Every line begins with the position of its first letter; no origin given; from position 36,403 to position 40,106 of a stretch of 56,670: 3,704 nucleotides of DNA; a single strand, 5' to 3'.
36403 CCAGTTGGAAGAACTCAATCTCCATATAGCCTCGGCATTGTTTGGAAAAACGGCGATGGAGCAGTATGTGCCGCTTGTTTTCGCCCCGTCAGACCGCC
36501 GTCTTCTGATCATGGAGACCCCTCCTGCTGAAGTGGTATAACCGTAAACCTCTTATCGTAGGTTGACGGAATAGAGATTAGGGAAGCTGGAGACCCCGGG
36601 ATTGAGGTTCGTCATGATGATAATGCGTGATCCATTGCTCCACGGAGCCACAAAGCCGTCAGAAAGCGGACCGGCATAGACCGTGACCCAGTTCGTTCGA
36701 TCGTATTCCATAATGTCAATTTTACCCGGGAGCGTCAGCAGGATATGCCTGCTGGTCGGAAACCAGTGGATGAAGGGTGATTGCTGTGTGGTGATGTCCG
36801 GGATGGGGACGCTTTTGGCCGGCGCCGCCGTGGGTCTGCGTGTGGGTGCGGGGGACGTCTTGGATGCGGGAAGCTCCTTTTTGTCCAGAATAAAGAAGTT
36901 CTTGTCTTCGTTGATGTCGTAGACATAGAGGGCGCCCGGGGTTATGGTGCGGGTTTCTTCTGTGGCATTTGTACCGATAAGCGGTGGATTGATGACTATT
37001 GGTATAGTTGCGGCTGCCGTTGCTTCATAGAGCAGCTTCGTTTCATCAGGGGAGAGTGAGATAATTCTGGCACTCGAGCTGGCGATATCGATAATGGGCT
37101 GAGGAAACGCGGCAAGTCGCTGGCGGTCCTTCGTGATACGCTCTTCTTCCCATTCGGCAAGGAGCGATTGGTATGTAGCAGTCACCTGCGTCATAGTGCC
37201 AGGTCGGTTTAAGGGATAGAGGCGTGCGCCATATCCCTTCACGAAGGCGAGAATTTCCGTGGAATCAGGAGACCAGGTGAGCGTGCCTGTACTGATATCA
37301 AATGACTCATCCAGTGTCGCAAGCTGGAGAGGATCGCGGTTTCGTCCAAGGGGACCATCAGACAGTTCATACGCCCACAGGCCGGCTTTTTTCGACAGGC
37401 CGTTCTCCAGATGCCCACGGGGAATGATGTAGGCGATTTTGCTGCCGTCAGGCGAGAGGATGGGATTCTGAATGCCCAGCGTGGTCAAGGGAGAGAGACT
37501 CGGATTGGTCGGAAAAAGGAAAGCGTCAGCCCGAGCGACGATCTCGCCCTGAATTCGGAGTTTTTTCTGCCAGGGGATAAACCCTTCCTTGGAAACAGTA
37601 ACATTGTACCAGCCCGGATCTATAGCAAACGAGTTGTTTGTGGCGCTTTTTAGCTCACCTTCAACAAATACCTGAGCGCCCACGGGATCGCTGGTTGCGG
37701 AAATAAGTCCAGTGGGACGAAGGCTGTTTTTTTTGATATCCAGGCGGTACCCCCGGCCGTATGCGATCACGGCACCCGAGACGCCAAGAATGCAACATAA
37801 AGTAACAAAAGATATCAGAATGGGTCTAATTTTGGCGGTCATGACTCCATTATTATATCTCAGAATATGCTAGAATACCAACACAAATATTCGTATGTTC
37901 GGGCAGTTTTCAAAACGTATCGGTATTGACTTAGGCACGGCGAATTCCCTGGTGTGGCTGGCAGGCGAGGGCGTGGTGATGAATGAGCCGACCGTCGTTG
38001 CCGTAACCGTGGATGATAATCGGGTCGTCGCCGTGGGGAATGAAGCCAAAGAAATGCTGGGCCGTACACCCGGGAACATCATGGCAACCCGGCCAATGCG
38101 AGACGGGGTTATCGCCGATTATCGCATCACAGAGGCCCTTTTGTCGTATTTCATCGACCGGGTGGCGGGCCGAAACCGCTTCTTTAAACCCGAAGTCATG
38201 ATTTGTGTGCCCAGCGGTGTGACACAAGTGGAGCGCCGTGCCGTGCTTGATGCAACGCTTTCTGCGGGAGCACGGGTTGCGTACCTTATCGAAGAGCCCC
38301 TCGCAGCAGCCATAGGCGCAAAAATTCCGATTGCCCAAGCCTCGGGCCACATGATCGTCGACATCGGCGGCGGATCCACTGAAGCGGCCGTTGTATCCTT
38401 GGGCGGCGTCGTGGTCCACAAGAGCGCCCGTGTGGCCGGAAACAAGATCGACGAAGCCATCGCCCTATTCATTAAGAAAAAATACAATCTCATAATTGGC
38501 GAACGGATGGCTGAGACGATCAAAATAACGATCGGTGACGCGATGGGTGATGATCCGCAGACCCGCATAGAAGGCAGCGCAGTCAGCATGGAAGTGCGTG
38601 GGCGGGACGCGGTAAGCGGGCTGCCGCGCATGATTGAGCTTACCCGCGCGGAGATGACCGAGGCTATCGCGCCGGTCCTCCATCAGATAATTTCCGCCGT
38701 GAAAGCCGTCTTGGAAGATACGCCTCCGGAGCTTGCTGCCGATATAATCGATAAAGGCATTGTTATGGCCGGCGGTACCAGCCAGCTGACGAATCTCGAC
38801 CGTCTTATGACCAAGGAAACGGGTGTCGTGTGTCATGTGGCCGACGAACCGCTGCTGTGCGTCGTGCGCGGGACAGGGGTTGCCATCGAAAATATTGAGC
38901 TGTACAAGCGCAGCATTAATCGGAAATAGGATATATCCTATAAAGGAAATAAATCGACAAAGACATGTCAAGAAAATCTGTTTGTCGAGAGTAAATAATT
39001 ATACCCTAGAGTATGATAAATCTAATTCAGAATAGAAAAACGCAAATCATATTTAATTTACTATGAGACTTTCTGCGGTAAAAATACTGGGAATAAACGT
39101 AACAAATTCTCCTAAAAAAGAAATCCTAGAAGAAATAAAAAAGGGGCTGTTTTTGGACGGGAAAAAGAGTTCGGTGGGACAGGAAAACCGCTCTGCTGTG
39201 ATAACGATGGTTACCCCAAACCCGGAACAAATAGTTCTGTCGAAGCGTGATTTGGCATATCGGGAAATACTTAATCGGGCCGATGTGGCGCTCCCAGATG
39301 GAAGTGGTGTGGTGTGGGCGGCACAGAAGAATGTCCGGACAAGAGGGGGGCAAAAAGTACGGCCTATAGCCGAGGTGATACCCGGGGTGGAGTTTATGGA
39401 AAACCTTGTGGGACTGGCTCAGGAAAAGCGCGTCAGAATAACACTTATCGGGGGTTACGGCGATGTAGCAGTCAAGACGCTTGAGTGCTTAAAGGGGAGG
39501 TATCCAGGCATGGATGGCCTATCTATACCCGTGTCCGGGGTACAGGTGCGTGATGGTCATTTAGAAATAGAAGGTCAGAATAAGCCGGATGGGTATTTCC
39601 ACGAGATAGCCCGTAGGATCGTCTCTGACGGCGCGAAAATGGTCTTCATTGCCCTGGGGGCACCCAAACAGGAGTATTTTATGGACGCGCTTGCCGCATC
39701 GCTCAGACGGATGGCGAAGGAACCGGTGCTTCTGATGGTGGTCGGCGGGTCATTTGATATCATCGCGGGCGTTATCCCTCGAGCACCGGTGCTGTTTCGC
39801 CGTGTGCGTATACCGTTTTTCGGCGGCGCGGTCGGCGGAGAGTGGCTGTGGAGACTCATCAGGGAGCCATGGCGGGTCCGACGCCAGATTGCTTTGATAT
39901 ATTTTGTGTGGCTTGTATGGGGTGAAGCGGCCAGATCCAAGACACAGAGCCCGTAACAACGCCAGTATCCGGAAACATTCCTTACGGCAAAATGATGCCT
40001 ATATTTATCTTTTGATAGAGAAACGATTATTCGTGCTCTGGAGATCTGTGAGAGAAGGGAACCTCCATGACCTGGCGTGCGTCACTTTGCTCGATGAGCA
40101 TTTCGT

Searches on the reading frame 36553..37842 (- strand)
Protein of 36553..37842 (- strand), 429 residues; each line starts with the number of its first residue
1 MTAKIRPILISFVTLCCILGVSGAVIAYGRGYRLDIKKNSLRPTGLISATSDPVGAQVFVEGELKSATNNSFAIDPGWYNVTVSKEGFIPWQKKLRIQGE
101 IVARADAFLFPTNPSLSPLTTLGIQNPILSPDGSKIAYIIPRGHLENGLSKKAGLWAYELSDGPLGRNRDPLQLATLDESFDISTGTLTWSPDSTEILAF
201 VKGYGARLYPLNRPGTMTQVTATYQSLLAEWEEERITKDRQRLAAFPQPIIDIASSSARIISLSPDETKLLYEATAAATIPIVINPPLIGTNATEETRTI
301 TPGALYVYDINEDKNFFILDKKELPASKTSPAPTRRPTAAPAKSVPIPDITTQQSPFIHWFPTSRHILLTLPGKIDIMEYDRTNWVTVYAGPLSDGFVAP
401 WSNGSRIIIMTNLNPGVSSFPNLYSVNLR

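Call 15: search_protein_families(library=pfam, proteins=[window:36553-37842:-], max_evalue=0.001)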
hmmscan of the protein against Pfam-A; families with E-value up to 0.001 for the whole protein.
window:36553-37842:- (429 aa): 1 family
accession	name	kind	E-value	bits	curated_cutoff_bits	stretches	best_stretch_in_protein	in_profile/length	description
PF08308.17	PEGA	-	1.1e-07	32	20.8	1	45-104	2-62/71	PEGA domain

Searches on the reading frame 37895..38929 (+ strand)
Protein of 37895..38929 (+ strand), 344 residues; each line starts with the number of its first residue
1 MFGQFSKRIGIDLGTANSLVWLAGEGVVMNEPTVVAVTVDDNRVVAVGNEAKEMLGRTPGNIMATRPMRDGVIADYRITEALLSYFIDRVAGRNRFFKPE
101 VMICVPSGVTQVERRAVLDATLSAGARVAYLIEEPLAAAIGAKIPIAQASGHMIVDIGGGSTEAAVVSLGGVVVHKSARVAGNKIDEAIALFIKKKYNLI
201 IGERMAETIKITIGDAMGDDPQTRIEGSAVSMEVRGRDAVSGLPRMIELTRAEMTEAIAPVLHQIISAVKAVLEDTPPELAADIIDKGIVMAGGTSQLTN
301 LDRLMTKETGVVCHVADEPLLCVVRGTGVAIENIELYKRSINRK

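Call 15: search_protein_families(library=pfam, proteins=[window:37895-38929:+], max_evalue=0.001)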
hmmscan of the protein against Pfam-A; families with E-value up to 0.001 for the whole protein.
window:37895-38929:+ (344 aa): 5 families
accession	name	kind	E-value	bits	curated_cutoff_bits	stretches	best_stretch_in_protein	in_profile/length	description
PF06723.19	MreB_Mbl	-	2.1e-131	438.1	27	1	7-337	2-325/327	MreB/Mbl protein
PF00012.26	HSP70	-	3.9e-13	48.9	20.6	1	100-309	135-350/599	Hsp70 protein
PF14450.12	FtsA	-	4.4e-08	34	31.8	1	154-312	2-106/127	Cell division protein FtsA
PF00022.25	Actin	-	3.6e-07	29.5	27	1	31-196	30-190/410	Actin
PF11104.14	PilM_2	-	4.9e-05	22.9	27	0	283-317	273-306/340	Type IV pilus assembly protein PilM;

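Call 89: search_dna_similar(query=window:37895-38929:+, collection=plasmids, mode=protein, max_rows=15)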
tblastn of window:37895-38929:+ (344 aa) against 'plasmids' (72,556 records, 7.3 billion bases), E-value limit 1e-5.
Records with a match: 116; places in all: 133; records where one place covers at least 80% of the query: 105.
Best place of each record, by identity: <60% 116.
By first word of the organism name: Sphingobium 12; Burkholderia 8; Sphingomonas 7; Acaryochloris 7; Ralstonia 7; Novosphingobium 6; Paracoccus 5; Acinetobacter 5; Klebsiella 4; Escherichia 4; and 40 more.
By predicted mobility (MOB-suite, as given by PLSDB): non-mobilizable 83; conjugative 26; mobilizable 7.
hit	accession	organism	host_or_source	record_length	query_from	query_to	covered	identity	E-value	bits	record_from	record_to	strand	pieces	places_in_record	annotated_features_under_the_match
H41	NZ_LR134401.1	Listeria monocytogenes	Homo sapiens,Vein blood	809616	1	339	99%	55.6%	7e-110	358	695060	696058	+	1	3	rod shape-determining protein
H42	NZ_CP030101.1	Listeria monocytogenes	Environment,water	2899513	1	339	99%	55.5%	8e-110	358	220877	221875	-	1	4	none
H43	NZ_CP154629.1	Acetoanaerobium noterae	cell culture,Sludge of a digestion ...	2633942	5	344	99%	53.9%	2e-109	357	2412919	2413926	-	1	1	none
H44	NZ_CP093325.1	Bacillus sp. N5-665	whole organism,peat soil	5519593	2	338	98%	54.3%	2e-108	354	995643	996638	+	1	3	none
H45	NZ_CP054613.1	Paenibacillus cellulosilyticus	cell culture,soil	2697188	1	338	98%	53.2%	5e-105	344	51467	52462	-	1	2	none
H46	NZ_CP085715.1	Peribacillus asahii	single cell,soil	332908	1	339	99%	52.9%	2e-103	340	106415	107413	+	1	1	rod shape-determining protein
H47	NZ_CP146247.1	Sporosarcina psychrophila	cell culture,Middle part of the water ...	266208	1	338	98%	51.9%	3e-103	339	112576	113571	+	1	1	rod shape-determining protein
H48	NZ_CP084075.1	Fusobacterium vincentii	-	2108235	6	339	97%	52.2%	2e-99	328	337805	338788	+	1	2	none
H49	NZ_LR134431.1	Legionella adelaidensis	environmental,Cooling tower water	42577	3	336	97%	50.6%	3e-95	317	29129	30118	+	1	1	rod shape-determining protein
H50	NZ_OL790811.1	Proteus mirabilis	-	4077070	3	337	97%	50.4%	2e-96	320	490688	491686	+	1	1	none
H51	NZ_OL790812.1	Proteus mirabilis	-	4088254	3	337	97%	50.4%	2e-96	320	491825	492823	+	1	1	none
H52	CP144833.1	Candidatus Stammera capleta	insect metagenome,tissue sample,midgut ...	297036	3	338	98%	50.0%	2e-94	314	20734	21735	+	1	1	record has no annotation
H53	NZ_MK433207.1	Klebsiella pneumoniae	pig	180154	3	337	97%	50.1%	1e-94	315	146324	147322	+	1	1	mreB: rod shape-determining protein MreB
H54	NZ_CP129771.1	Klebsiella pneumoniae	Homo sapiens,whole organism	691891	3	337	97%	50.1%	1e-94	315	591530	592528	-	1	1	mreB: rod shape-determining protein MreB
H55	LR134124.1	Klebsiella aerogenes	not available: to be reported later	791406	3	337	97%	50.1%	1e-94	315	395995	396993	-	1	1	mreB: Rod shape-determining protein mreB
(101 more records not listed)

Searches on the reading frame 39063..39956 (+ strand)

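Call 41: search_protein_families(library=pfam, proteins=[window:39063-39956:+], max_evalue=0.001)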
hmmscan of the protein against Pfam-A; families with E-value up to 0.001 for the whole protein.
window:39063-39956:+ (297 aa): 1 family
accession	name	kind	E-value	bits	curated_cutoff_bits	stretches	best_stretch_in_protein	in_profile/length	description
PF03808.19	Glyco_tran_WecG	-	6.7e-33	114.3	27.4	1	73-275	1-167/168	Glycosyl transferase WecG/TagA/CpsF family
